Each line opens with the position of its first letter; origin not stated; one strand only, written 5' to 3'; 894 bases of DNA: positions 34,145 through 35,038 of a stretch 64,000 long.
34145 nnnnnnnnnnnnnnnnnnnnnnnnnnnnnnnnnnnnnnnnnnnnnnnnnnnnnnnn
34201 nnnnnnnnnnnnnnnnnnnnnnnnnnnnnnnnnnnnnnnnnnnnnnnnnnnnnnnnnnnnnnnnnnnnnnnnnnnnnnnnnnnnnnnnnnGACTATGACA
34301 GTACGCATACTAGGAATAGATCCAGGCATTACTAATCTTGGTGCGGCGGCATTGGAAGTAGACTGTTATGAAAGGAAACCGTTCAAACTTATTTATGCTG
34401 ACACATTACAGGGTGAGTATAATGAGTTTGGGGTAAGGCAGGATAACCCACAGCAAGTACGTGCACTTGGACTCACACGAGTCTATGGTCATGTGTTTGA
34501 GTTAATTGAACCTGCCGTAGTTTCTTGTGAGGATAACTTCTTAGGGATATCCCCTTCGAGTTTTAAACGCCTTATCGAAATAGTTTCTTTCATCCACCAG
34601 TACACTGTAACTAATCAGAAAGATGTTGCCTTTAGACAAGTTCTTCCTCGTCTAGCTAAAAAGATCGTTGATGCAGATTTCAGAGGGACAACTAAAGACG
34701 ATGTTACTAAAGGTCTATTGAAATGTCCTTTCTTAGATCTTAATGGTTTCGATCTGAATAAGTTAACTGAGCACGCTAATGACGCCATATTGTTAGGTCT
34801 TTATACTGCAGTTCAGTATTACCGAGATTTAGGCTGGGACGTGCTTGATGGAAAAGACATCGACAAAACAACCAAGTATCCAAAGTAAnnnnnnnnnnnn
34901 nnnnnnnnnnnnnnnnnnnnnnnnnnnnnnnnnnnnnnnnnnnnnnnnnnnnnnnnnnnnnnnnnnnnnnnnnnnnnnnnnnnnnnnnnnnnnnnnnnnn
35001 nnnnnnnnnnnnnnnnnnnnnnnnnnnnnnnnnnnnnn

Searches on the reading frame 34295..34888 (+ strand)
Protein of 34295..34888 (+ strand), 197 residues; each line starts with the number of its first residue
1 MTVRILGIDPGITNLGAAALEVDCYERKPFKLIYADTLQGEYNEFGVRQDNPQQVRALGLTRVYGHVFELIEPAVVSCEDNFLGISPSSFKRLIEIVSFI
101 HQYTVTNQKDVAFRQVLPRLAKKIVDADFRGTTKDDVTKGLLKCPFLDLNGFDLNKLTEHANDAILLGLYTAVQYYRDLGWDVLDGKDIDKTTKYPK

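Call 64: search_protein_families(library=phrogs, proteins=[window:34295-34888:+], max_evalue=0.00001)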
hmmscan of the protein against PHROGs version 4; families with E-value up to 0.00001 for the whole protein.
window:34295-34888:+ (197 aa): 1 family
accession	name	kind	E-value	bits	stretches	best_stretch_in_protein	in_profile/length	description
phrog_159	-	DNA, RNA and nucleotide metabolism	1.3e-16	61.5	1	1-183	86-258/330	RuvC-like Holliday junction resolvase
